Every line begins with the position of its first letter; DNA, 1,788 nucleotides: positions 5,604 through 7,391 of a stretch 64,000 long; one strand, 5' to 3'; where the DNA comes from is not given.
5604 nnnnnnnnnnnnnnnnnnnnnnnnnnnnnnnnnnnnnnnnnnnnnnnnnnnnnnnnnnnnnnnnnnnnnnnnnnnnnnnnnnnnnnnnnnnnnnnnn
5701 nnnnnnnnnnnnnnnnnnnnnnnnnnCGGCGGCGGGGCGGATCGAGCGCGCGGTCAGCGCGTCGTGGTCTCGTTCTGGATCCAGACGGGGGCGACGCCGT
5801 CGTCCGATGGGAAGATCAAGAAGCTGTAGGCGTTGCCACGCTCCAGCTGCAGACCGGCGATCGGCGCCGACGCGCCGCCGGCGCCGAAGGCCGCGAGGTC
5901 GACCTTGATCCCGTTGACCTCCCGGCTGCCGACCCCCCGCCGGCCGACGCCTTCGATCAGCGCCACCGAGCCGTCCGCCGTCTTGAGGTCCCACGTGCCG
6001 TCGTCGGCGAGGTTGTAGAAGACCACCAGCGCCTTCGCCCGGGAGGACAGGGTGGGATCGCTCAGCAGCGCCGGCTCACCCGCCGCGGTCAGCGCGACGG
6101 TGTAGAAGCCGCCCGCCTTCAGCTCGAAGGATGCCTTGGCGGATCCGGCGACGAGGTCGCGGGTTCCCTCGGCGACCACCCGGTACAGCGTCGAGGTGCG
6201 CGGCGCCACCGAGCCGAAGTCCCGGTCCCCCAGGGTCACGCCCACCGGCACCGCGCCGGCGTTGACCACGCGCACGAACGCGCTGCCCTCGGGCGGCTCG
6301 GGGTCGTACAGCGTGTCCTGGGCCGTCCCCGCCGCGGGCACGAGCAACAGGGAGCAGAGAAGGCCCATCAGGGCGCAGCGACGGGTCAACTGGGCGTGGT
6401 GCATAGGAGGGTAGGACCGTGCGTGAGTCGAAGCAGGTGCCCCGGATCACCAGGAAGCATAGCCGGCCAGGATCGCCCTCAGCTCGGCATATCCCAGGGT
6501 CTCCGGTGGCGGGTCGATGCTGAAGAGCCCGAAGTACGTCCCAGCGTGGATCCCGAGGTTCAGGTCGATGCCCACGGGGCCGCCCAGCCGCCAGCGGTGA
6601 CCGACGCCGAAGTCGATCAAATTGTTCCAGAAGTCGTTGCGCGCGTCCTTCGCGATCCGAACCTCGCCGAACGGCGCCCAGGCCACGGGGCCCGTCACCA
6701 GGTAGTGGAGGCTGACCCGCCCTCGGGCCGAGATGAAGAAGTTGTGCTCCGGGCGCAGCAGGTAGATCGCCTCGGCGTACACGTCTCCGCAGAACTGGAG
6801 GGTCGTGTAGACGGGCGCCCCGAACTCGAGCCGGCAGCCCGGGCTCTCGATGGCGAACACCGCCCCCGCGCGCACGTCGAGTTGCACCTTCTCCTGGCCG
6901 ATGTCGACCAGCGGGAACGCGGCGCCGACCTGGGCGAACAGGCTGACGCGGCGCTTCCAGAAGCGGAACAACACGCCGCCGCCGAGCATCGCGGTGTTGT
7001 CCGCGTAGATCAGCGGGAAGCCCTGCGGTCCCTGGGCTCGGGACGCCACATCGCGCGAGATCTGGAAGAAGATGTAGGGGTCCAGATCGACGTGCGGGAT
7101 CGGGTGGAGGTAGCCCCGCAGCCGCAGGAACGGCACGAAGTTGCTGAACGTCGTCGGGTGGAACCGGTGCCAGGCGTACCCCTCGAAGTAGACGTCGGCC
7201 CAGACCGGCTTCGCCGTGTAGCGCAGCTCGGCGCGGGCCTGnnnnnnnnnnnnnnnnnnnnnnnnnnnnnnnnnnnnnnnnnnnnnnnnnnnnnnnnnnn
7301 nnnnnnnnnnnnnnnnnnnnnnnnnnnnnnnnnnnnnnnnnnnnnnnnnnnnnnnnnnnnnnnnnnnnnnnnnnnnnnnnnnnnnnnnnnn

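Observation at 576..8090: Alginate-type polysaccharide O-acetylation and export module (algF-algI-algJ-algX-like, TPR-porin, DUF4434 hydrolase) with no synthase in the window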

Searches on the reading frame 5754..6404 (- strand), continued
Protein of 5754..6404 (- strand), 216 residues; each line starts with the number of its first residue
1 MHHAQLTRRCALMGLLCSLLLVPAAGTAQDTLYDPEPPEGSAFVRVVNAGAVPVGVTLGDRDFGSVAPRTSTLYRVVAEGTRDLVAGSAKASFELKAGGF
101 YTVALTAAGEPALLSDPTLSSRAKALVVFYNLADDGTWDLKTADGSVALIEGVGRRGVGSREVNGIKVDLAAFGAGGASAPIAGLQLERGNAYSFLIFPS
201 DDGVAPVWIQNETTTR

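Call 71: search_solved_structures(query=window:5754-6404:-, max_evalue=0.01, show_alignments=1)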
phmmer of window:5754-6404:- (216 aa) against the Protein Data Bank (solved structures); distinct sequences matched with E-value up to 0.01: 1.
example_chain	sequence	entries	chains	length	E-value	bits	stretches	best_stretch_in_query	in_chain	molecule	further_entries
6czt_A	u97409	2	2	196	3.8e-27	98.7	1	30-211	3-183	Alginate biosynthesis protein AlgF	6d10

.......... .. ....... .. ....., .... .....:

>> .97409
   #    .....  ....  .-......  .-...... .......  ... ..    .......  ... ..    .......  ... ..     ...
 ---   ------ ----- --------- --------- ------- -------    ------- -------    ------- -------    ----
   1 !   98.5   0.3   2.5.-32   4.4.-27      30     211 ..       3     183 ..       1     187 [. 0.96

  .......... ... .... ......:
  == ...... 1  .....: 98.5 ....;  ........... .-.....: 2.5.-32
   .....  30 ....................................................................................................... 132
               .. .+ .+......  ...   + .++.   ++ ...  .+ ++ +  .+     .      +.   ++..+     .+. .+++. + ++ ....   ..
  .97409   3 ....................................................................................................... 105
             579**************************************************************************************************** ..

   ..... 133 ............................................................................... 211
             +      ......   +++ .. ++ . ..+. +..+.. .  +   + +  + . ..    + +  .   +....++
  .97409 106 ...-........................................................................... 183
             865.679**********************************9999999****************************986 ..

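Call 82: search_protein_families(library=pfam, proteins=[L115:6898-8526:-, L115:6068-6865:+, L115:13131-16616:+, L037:9331-9858:+], max_evalue=0.001)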
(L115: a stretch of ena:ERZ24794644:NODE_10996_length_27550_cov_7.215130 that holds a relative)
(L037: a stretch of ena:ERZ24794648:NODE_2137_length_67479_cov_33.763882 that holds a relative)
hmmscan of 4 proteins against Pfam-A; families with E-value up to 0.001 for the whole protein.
L115:6898-8526:- (542 aa): 3 families
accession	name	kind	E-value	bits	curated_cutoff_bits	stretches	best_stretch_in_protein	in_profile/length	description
PF13517.12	FG-GAP_3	-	2.9e-35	121.1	26.9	5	92-150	1-59/61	FG-GAP-like repeat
PF07593.17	UnbV_ASPIC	-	6.5e-15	55.2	23.4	1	468-535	1-67/68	ASPIC and UnbV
PF01839.29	FG-GAP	-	7.9e-13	48.4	22.1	0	419-448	4-28/37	FG-GAP repeat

L115:6068-6865:+ (265 aa): 0 families

L115:13131-16616:+ (1161 aa): 2 families
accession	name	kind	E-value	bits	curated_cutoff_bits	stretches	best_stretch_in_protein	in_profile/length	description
PF13517.12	FG-GAP_3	-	1.6e-15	57.9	26.9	0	887-947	1-60/61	FG-GAP-like repeat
PF01839.29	FG-GAP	-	9.7e-08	32.2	22.1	0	767-793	2-30/37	FG-GAP repeat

L037:9331-9858:+ (175 aa): 0 families

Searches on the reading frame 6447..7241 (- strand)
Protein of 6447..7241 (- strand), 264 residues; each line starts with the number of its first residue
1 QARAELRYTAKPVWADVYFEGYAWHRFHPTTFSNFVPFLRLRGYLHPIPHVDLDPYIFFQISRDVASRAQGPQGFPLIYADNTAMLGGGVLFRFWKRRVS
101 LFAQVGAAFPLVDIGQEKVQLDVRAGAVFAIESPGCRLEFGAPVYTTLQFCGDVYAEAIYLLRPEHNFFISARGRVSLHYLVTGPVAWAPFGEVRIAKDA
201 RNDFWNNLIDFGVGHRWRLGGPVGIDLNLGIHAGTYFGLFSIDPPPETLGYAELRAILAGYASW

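Call 85: search_protein_representatives(protein=window:6447-7241:-)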
Query: 264 residues. Proteins with E-value up to 0.001 (for the whole library): 170; up to 1e-10: 68; up to 1e-30: 46. The best 150 are listed.
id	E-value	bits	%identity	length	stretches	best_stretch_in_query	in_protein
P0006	2.3e-96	338.8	62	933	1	1-263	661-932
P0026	1.7e-95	336.0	59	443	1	1-263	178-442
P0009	1.6e-91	322.9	57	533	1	1-263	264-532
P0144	4.6e-90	318.1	58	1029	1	2-260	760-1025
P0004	1.1e-89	316.8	57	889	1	1-263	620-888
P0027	3.1e-88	312.1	57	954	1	4-263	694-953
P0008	5.6e-88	311.3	56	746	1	1-263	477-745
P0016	3.5e-87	308.7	56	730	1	2-264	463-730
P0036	4.4e-86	305.1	56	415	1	2-262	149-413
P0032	5.2e-86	304.9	55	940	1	1-262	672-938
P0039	8.9e-86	304.1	54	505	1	1-257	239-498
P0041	3.1e-81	289.2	52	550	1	2-262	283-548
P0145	5.7e-81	288.3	56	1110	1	2-262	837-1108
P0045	1.2e-69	251.2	47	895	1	1-259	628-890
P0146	2.9e-63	230.2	44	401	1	2-262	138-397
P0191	3.2e-18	82.4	32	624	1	1-229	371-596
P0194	2.3e-14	69.7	30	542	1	15-256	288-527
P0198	6.0e-11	58.5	29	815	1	2-251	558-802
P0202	2.1e-10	56.7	29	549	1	17-258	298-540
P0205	6.7e-10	55.1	26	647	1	5-261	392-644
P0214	1.2e-08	51.0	31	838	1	2-238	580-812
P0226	7.0e-08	48.5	24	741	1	31-260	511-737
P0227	8.2e-08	48.3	27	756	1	41-257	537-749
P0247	1.5e-06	44.1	26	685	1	6-253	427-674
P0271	8.6e-05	38.3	23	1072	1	60-246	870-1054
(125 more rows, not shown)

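Call 86: search_protein_families(library=pfam, proteins=[P0198, P0205, P0214, P0226, P0227, P0202, P0194, P0191, P0247, P0271], max_evalue=0.01)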
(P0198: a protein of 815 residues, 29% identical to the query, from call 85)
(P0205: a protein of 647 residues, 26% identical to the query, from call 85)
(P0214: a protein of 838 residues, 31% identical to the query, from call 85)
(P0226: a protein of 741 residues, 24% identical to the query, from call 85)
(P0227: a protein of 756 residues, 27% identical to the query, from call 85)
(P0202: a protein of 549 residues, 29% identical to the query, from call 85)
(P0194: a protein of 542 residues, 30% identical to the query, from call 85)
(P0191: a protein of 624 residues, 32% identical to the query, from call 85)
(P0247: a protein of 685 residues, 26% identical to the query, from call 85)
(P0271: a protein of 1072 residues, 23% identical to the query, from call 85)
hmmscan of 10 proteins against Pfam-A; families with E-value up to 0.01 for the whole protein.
P0198 (815 aa): 10 families
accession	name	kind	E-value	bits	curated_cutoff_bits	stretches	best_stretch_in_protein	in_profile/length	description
PF13432.12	TPR_16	-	1.6e-15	57.6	32.7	2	456-507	8-59/65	Tetratricopeptide repeat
PF07719.23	TPR_2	-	3e-15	55.5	27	0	92-119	7-34/34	Tetratricopeptide repeat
PF13371.12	TPR_9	-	3.6e-15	56.2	35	1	192-254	6-68/73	Tetratricopeptide repeat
PF23914.1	TPR_CcmH_CycH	-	2e-12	47.7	42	1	459-512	101-154/158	Cytochrome c-type biogenesis protein H TPR domain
PF13431.12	TPR_17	-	3e-11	43.1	24.4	0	203-235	1-33/34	Tetratricopeptide repeat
PF13428.12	TPR_14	-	1e-10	41.6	23.5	0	459-487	15-43/44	Tetratricopeptide repeat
PF13181.12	TPR_8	-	3.6e-09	36.5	25.7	0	122-148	3-29/34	Tetratricopeptide repeat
PF00515.34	TPR_1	-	1.8e-07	31.1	27.8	0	96-119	11-34/34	Tetratricopeptide repeat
PF14559.12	TPR_19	-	1.4e-06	29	25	0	456-484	36-66/68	Tetratricopeptide repeat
PF01239.28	PPTA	-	2.5e-05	24.2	29.5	0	202-218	6-22/32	Protein prenyltransferase alpha subunit repeat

P0205 (647 aa): 16 families
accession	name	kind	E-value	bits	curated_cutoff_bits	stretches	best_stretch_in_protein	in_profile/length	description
PF07719.23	TPR_2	-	6.6e-15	54.4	27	2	170-201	2-33/34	Tetratricopeptide repeat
PF13428.12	TPR_14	-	1.1e-12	47.7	23.5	1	72-107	3-38/44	Tetratricopeptide repeat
PF23914.1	TPR_CcmH_CycH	-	9e-12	45.5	42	0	166-203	47-84/158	Cytochrome c-type biogenesis protein H TPR domain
PF13432.12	TPR_16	-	9.3e-12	45.6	32.7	1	148-200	10-62/65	Tetratricopeptide repeat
PF13424.12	TPR_12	-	1.2e-08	35.4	30.1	1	164-198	40-74/77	Tetratricopeptide repeat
PF14559.12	TPR_19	-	1.9e-08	34.9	25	1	150-190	6-46/68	Tetratricopeptide repeat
PF00515.34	TPR_1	-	6.9e-08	32.4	27.8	2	170-201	2-33/34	Tetratricopeptide repeat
PF13181.12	TPR_8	-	2.1e-06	27.9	25.7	0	170-201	2-33/34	Tetratricopeptide repeat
PF13371.12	TPR_9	-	9e-06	26.1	35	1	149-207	9-67/73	Tetratricopeptide repeat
PF13431.12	TPR_17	-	9.2e-06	26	24.4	1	158-189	2-33/34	Tetratricopeptide repeat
PF25063.1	ARM_TT21_C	-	7.5e-05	23.1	35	0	153-221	113-183/209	Tetratricopeptide repeat protein 21 C-terminal ARM domain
PF13176.12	TPR_7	-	0.00013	22.2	27.9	0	171-200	1-30/36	Tetratricopeptide repeat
PF12895.13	ANAPC3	-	0.00059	20.5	27.2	0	322-373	2-54/82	Anaphase-promoting complex, cyclosome, subunit 3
PF13414.12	TPR_11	-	0.0012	19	26.8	0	153-182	12-41/42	TPR repeat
PF23558.1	TPR_P4H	-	0.0052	17.3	27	0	315-340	7-32/91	Prolyl 4-hydroxylase peptide-substrate-binding domain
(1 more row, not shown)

P0214 (838 aa): 11 families
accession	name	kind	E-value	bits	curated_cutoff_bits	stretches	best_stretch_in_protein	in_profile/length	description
PF14559.12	TPR_19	-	3.6e-24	85.3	25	4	24-73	1-50/68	Tetratricopeptide repeat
PF13428.12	TPR_14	-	9.1e-15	54.2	23.5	2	49-90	2-43/44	Tetratricopeptide repeat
PF13414.12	TPR_11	-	3.4e-14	52.7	26.8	3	348-383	1-36/42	TPR repeat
PF13432.12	TPR_16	-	6.3e-12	46.1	32.7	2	22-81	5-64/65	Tetratricopeptide repeat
PF13371.12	TPR_9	-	8.1e-12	45.4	35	3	22-84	3-65/73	Tetratricopeptide repeat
PF07719.23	TPR_2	-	1.7e-10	40.6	27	2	52-81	5-34/34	Tetratricopeptide repeat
PF13181.12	TPR_8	-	2.2e-10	40.3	25.7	0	53-80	6-33/34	Tetratricopeptide repeat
PF13431.12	TPR_17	-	1.5e-08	34.7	24.4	0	71-103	2-34/34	Tetratricopeptide repeat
PF00515.34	TPR_1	-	8e-08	32.2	27.8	0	48-80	1-33/34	Tetratricopeptide repeat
PF14561.12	TPR_20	-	2.2e-06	28.4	25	0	68-118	8-58/90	Tetratricopeptide repeat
PF13424.12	TPR_12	-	0.0074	16.9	30.1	0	26-76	15-73/77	Tetratricopeptide repeat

P0226 (741 aa): 15 families
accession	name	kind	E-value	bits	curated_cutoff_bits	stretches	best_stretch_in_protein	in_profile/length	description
PF13432.12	TPR_16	-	1.1e-10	42.1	32.7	0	250-303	7-60/65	Tetratricopeptide repeat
PF23914.1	TPR_CcmH_CycH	-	1.1e-10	42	42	2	253-303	100-150/158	Cytochrome c-type biogenesis protein H TPR domain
PF13431.12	TPR_17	-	2.9e-10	40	24.4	0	264-294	3-33/34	Tetratricopeptide repeat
PF13424.12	TPR_12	-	5.3e-08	33.4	30.1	0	66-124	5-71/77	Tetratricopeptide repeat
PF13428.12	TPR_14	-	1.3e-07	32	23.5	0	66-106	3-43/44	Tetratricopeptide repeat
PF13181.12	TPR_8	-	7.7e-07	29.2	25.7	0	311-334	5-28/34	Tetratricopeptide repeat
PF07719.23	TPR_2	-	2.8e-06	27.5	27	0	66-97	3-34/34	Tetratricopeptide repeat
PF14559.12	TPR_19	-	6.1e-06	26.9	25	1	75-122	2-49/68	Tetratricopeptide repeat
PF13371.12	TPR_9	-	7e-06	26.4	35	0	72-121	3-52/73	Tetratricopeptide repeat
PF13176.12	TPR_7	-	5.3e-05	23.4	27.9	0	277-308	2-33/36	Tetratricopeptide repeat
PF00515.34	TPR_1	-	0.00054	20.1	27.8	0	312-334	6-28/34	Tetratricopeptide repeat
PF13174.12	TPR_6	-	0.00089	20.2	26.3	0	102-124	4-26/33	Tetratricopeptide repeat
PF13429.12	TPR_15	-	0.0068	16.3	26.2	0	252-339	158-246/280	Tetratricopeptide repeat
PF25060.1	ARM_TT21_2nd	-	0.0072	16.3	27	0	261-325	44-107/270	Tetratricopeptide repeat protein 21 second ARM domain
PF08238.18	Sel1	-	0.0073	17.3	30.7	0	319-333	17-31/36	Sel1 repeat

P0227 (756 aa): 14 families
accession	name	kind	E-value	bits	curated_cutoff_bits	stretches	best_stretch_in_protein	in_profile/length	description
PF13428.12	TPR_14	-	4.4e-13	48.9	23.5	0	74-112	6-44/44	Tetratricopeptide repeat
PF14559.12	TPR_19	-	1.3e-11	45.1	25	1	80-134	2-56/68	Tetratricopeptide repeat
PF13432.12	TPR_16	-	6.3e-09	36.6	32.7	0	394-455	3-64/65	Tetratricopeptide repeat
PF23914.1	TPR_CcmH_CycH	-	3.8e-07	30.5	42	0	47-102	99-154/158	Cytochrome c-type biogenesis protein H TPR domain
PF13424.12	TPR_12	-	9.5e-07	29.4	30.1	1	388-454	3-77/77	Tetratricopeptide repeat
PF13181.12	TPR_8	-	1e-06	28.8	25.7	1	393-420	6-33/34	Tetratricopeptide repeat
PF12895.13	ANAPC3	-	1.2e-06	29.2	27.2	1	47-128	1-81/82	Anaphase-promoting complex, cyclosome, subunit 3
PF07719.23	TPR_2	-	1.5e-06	28.3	27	1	393-420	6-33/34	Tetratricopeptide repeat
PF00515.34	TPR_1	-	3.7e-05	23.8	27.8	1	394-420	7-33/34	Tetratricopeptide repeat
PF13174.12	TPR_6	-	0.00013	22.8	26.3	0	397-420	9-32/33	Tetratricopeptide repeat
PF13429.12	TPR_15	-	0.0028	17.6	26.2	0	247-484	13-243/280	Tetratricopeptide repeat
PF13374.12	TPR_10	-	0.0056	17.1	27.5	0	425-454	5-34/42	Tetratricopeptide repeat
PF13176.12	TPR_7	-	0.0056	17.1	27.9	0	392-420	3-33/36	Tetratricopeptide repeat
PF25064.1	ARM_TT21_5th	-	0.0088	16.8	27.8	0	47-127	13-96/117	TT21 fifth ARM repeats domain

P0202 (549 aa): 17 families
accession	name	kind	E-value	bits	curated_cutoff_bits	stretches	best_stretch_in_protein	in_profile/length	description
PF14559.12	TPR_19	-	2e-19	70.1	25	3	56-101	1-46/68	Tetratricopeptide repeat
PF07719.23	TPR_2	-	1.1e-18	66.1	27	2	52-79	7-34/34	Tetratricopeptide repeat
PF13432.12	TPR_16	-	1.5e-16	60.9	32.7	3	50-102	1-52/65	Tetratricopeptide repeat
PF13428.12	TPR_14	-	8.9e-15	54.2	23.5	1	51-89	6-44/44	Tetratricopeptide repeat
PF13431.12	TPR_17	-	3e-13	49.3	24.4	0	199-231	1-33/34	Tetratricopeptide repeat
PF00515.34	TPR_1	-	8.3e-12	44.8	27.8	0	53-79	8-34/34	Tetratricopeptide repeat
PF13371.12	TPR_9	-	4.2e-11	43.2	35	1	222-284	6-69/73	Tetratricopeptide repeat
PF13414.12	TPR_11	-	4.3e-11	42.8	26.8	1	54-94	2-42/42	TPR repeat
PF13174.12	TPR_6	-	1.2e-09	38.6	26.3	0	52-78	6-32/33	Tetratricopeptide repeat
PF13181.12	TPR_8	-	8.5e-09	35.3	25.7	0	248-272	4-28/34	Tetratricopeptide repeat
PF13176.12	TPR_7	-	4.9e-08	32.9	27.9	0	250-281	4-35/36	Tetratricopeptide repeat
PF24575.1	TPR_Slam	-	6.3e-07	30.2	35.2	0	52-88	53-89/104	Surface lipoprotein assembly modifier, N-terminal TPR repeats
PF23914.1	TPR_CcmH_CycH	-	1.2e-06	28.9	42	1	202-263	41-102/158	Cytochrome c-type biogenesis protein H TPR domain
PF25064.1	ARM_TT21_5th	-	3.1e-05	24.7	27.8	0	57-123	12-77/117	TT21 fifth ARM repeats domain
PF13424.12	TPR_12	-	9.7e-05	22.9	30.1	1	213-271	5-71/77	Tetratricopeptide repeat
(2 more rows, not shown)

P0194 (542 aa): 16 families
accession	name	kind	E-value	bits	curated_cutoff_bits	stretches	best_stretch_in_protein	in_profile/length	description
PF13181.12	TPR_8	-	6.8e-18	63.7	25.7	0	236-264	2-30/34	Tetratricopeptide repeat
PF07719.23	TPR_2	-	1.4e-17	62.7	27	0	202-233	2-33/34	Tetratricopeptide repeat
PF13432.12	TPR_16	-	7.5e-15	55.5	32.7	2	42-105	2-65/65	Tetratricopeptide repeat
PF00515.34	TPR_1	-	1.4e-13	50.5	27.8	0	240-265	6-31/34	Tetratricopeptide repeat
PF14559.12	TPR_19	-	2.4e-12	47.4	25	2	178-234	2-58/68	Tetratricopeptide repeat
PF13414.12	TPR_11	-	5e-11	42.6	26.8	2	182-214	9-41/42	TPR repeat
PF23914.1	TPR_CcmH_CycH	-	2.1e-10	41.1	42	2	27-131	42-147/158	Cytochrome c-type biogenesis protein H TPR domain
PF13428.12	TPR_14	-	8.5e-09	35.7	23.5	0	171-209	5-43/44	Tetratricopeptide repeat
PF13431.12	TPR_17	-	1.5e-06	28.5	24.4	1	189-221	1-33/34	Tetratricopeptide repeat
PF13174.12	TPR_6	-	8.7e-06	26.5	26.3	0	108-132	3-27/33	Tetratricopeptide repeat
PF12895.13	ANAPC3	-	1.5e-05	25.6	27.2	0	166-225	22-80/82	Anaphase-promoting complex, cyclosome, subunit 3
PF13424.12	TPR_12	-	8.6e-05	23.1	30.1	0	73-132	5-72/77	Tetratricopeptide repeat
PF13371.12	TPR_9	-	0.00025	21.4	35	0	80-133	4-57/73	Tetratricopeptide repeat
PF03704.23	BTAD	-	0.00044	21.1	22.1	0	153-282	11-143/146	Bacterial transcriptional activator domain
PF13176.12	TPR_7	-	0.0014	19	27.9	0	169-197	3-31/36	Tetratricopeptide repeat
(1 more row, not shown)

P0191 (624 aa): 0 families

P0247 (685 aa): 9 families
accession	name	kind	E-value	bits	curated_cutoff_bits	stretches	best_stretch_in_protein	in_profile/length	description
PF14559.12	TPR_19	-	2.3e-10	41.1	25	1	80-135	2-57/68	Tetratricopeptide repeat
PF23914.1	TPR_CcmH_CycH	-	1.1e-06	29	42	0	318-371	95-148/158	Cytochrome c-type biogenesis protein H TPR domain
PF13181.12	TPR_8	-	1.5e-06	28.4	25.7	0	246-265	5-24/34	Tetratricopeptide repeat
PF25063.1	ARM_TT21_C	-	1.9e-05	25.1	35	0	191-263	111-185/209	Tetratricopeptide repeat protein 21 C-terminal ARM domain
PF13428.12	TPR_14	-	8.2e-05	23.4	23.5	1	72-111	4-43/44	Tetratricopeptide repeat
PF13371.12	TPR_9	-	9.6e-05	22.8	35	0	77-105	3-31/73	Tetratricopeptide repeat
PF00515.34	TPR_1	-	0.00021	21.4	27.8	0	247-266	6-25/34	Tetratricopeptide repeat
PF13432.12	TPR_16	-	0.00065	20.5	32.7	0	214-269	2-58/65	Tetratricopeptide repeat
PF09295.16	ChAPs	-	0.002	17.6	20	1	61-135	226-300/395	ChAPs (Chs5p-Arf1p-binding proteins)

P0271 (1072 aa): 11 families
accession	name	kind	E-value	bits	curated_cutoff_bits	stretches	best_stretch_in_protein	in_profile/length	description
PF23914.1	TPR_CcmH_CycH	-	1.2e-20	74.3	42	1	591-644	101-154/158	Cytochrome c-type biogenesis protein H TPR domain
PF13432.12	TPR_16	-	8.2e-12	45.8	32.7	1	617-670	3-57/65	Tetratricopeptide repeat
PF13181.12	TPR_8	-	1.9e-11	43.6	25.7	0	617-643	7-33/34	Tetratricopeptide repeat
PF13428.12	TPR_14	-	3e-11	43.3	23.5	0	615-649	5-39/44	Tetratricopeptide repeat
PF14559.12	TPR_19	-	1e-10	42.2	25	1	622-675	2-56/68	Tetratricopeptide repeat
PF13431.12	TPR_17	-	4.2e-10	39.5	24.4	0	728-753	3-28/34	Tetratricopeptide repeat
PF13371.12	TPR_9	-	8.7e-08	32.5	35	0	588-649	6-67/73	Tetratricopeptide repeat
PF13646.12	HEAT_2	-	3.9e-07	30.7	27.7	0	77-140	25-87/88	HEAT repeats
PF13424.12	TPR_12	-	2e-06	28.4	30.1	0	612-639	46-73/77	Tetratricopeptide repeat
PF13176.12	TPR_7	-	1.9e-05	24.8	27.9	0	616-645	6-33/36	Tetratricopeptide repeat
PF07719.23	TPR_2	-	0.00066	20.1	27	0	616-643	6-33/34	Tetratricopeptide repeat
